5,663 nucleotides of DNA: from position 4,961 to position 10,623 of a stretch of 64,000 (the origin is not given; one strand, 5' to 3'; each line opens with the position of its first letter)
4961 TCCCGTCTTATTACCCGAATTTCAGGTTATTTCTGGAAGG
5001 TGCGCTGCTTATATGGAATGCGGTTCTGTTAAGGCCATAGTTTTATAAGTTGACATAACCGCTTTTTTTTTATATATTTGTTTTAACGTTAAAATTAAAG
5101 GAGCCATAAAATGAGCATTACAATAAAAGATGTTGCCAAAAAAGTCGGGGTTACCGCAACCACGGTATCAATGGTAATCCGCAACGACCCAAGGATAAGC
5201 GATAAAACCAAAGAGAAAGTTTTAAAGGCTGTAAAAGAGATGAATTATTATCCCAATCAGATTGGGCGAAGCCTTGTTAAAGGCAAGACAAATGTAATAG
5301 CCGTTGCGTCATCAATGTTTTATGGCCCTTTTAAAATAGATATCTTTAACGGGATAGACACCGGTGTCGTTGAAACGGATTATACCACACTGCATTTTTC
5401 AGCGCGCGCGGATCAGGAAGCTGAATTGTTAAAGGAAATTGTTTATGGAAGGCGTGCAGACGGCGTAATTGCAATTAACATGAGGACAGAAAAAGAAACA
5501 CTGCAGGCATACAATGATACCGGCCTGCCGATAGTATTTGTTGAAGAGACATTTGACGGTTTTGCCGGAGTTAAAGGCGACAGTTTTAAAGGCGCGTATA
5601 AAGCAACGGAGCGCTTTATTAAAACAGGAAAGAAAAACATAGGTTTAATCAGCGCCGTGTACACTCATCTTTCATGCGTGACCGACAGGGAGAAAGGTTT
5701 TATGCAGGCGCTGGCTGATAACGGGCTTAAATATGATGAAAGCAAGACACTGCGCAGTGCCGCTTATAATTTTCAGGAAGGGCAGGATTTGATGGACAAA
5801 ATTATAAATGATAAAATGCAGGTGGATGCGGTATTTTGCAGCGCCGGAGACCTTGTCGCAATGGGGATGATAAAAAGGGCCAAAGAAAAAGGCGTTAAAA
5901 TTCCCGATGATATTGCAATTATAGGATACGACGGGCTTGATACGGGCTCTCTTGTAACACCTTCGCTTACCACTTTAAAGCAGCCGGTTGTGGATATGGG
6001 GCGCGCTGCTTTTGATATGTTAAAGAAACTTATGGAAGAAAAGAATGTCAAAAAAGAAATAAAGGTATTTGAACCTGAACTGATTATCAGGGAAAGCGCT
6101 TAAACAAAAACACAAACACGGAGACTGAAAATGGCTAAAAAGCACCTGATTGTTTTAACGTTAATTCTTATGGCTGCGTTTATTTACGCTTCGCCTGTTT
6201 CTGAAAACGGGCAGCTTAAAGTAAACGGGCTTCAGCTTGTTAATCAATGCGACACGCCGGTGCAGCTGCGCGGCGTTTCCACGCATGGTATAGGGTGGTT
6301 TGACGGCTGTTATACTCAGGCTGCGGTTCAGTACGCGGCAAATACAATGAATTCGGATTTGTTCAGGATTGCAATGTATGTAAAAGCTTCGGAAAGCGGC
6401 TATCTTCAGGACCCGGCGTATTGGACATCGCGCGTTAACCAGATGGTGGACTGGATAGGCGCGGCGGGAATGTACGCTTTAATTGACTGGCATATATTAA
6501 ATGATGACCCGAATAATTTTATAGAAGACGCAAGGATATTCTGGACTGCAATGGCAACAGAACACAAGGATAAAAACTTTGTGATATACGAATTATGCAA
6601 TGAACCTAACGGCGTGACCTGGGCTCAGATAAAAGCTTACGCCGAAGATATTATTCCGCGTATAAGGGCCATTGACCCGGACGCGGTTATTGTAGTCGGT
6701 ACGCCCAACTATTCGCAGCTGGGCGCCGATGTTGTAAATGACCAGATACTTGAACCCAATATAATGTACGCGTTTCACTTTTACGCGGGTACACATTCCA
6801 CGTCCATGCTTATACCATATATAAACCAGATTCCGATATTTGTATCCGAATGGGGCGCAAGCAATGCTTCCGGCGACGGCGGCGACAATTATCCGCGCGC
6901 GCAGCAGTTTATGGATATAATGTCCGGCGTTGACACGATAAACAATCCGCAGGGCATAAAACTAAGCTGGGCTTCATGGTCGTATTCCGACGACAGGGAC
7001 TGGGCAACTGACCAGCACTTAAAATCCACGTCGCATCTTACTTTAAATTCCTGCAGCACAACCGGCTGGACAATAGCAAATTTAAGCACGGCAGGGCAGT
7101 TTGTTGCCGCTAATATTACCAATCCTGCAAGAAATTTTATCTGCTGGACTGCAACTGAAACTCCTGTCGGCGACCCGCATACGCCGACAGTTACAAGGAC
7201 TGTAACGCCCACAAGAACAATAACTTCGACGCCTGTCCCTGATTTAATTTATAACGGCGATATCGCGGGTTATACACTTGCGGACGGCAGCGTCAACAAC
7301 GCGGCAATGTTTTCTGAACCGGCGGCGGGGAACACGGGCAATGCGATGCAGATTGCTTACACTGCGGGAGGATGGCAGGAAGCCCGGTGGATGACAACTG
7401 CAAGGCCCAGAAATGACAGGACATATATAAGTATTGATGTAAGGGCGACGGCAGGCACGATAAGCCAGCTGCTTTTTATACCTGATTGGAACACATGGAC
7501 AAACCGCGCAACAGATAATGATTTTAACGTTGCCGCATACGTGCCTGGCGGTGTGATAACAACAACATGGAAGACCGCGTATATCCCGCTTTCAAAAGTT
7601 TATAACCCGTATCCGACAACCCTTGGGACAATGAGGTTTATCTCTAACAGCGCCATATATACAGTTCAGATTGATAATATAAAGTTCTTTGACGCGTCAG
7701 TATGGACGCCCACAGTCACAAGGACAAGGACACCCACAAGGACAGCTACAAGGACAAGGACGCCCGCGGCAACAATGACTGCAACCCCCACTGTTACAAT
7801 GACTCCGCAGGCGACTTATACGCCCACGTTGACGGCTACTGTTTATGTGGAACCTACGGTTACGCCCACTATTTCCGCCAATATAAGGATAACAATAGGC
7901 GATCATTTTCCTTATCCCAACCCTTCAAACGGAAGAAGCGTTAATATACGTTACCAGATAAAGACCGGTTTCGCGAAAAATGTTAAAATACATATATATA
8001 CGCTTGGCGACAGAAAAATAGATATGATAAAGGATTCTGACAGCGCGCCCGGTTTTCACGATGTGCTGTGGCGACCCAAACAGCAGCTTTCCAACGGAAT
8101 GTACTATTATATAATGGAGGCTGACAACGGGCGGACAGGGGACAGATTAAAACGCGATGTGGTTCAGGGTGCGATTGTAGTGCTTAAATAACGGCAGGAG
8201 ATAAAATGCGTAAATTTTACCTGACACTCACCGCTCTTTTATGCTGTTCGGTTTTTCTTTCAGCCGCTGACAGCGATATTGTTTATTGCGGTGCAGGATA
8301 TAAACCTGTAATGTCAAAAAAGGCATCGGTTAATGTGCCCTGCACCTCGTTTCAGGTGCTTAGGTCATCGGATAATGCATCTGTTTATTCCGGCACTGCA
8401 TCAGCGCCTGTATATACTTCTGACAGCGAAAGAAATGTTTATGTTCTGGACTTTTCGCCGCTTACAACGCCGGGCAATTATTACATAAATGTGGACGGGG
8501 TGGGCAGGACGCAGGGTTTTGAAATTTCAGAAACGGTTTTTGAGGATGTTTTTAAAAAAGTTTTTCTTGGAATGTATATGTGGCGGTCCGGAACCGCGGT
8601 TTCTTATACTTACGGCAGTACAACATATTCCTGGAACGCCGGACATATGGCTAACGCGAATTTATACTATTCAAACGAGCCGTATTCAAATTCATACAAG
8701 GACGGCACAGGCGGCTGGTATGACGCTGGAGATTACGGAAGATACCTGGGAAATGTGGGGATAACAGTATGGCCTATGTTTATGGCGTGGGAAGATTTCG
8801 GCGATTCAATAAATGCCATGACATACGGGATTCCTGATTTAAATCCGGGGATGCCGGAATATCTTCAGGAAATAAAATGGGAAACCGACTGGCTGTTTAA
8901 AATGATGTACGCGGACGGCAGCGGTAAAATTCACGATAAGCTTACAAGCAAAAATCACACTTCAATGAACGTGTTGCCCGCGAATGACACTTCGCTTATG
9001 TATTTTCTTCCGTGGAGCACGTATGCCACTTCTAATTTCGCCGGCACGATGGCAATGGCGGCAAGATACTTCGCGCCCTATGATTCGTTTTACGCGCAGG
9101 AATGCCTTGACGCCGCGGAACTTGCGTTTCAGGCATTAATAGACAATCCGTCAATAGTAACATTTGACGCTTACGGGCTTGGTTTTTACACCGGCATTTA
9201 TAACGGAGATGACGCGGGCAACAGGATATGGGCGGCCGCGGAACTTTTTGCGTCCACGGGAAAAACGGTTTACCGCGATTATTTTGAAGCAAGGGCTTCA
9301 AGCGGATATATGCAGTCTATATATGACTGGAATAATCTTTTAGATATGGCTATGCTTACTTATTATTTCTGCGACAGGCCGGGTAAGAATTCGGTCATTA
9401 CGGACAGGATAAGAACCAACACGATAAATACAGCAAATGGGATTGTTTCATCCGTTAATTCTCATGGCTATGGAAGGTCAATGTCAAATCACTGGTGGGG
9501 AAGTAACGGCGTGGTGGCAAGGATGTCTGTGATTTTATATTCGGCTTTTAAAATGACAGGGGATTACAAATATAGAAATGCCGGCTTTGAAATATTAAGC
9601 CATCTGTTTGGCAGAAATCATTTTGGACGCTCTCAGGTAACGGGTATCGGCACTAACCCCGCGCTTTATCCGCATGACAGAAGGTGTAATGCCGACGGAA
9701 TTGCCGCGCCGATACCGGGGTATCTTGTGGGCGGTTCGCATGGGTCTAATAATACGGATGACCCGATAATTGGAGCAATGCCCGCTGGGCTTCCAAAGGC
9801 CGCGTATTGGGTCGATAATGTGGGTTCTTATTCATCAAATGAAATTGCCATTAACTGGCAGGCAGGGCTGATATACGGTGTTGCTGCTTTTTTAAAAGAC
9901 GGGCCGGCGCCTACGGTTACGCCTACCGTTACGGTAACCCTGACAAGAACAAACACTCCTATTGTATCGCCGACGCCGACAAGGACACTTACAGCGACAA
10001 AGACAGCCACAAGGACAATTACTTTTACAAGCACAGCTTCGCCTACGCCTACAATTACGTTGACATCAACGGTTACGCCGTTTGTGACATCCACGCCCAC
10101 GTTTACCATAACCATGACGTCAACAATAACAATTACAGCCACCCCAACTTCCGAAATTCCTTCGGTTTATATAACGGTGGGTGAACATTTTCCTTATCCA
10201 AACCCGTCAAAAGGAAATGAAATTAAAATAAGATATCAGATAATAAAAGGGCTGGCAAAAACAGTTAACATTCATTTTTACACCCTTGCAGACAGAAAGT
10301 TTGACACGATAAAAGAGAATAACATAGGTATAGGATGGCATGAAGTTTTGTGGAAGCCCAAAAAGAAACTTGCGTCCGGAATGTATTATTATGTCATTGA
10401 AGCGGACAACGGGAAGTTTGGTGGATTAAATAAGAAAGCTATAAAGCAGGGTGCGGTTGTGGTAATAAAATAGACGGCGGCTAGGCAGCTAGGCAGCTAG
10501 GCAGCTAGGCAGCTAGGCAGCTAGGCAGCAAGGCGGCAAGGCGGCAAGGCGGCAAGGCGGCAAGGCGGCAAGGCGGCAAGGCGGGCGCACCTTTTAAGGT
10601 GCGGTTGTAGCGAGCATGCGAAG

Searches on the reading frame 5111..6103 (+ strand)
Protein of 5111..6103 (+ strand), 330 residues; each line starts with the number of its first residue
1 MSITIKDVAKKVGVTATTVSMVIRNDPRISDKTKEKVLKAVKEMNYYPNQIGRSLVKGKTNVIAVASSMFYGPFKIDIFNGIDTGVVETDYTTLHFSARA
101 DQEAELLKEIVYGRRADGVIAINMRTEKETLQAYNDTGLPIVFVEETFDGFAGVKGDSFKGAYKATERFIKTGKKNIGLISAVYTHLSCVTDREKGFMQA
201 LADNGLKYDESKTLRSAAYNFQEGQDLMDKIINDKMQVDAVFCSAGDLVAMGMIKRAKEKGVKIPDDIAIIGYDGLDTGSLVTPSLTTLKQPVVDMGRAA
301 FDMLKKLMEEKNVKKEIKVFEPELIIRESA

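Call 15: search_protein_families(library=pfam, proteins=[window:5111-6103:+], max_evalue=0.001)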
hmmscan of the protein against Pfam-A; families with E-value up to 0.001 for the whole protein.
window:5111-6103:+ (330 aa): 5 families
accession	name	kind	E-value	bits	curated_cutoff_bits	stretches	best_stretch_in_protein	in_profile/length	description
PF13377.12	Peripla_BP_3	-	5e-28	98.7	26.5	1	167-329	2-166/167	Periplasmic binding protein-like domain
PF00532.27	Peripla_BP_1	-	8e-23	81.7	22.2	1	73-310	14-264/281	Periplasmic binding proteins and sugar binding domain of LacI family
PF00356.27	LacI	-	3.8e-19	68.7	27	1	4-49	1-46/46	Bacterial regulatory proteins, lacI family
PF13407.12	Peripla_BP_4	-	1.2e-11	45.1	35.1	1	128-311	70-257/258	Periplasmic binding protein domain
PF01381.28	HTH_3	-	0.00056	20.3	23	0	3-39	10-46/55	Helix-turn-helix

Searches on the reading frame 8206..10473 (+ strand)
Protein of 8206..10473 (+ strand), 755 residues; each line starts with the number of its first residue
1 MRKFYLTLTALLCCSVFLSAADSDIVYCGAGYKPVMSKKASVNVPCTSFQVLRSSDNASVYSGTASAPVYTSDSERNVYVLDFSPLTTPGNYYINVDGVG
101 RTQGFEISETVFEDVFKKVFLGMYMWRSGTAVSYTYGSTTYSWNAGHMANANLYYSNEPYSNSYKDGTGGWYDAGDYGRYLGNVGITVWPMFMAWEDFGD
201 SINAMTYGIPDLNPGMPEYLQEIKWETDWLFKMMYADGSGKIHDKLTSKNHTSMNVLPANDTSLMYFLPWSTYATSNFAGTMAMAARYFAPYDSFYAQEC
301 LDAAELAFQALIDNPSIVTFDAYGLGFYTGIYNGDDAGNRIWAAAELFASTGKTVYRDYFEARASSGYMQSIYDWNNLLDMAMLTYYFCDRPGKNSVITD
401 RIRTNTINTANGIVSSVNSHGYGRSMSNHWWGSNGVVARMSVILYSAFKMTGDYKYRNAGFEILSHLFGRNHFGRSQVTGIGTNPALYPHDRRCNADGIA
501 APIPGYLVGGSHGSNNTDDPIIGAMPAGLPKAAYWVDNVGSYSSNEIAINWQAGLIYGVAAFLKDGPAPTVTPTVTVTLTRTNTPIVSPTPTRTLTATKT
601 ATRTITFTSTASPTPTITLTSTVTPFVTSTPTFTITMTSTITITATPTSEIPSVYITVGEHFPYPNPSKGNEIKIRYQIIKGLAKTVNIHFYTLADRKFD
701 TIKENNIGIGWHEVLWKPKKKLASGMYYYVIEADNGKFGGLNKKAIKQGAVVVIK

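Call 10: search_protein_families(library=pfam, proteins=[window:8206-10473:+], max_evalue=0.001)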
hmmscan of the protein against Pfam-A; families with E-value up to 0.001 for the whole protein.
window:8206-10473:+ (755 aa): 2 families
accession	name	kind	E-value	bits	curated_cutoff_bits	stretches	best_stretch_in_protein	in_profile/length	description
PF00759.25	Glyco_hydro_9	-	1.3e-66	226.2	27.7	1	112-557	1-442/444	Glycosyl hydrolase family 9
PF02927.20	CelD_N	-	2.4e-14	54.3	24.6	1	30-100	11-85/86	Cellulase N-terminal ig-like domain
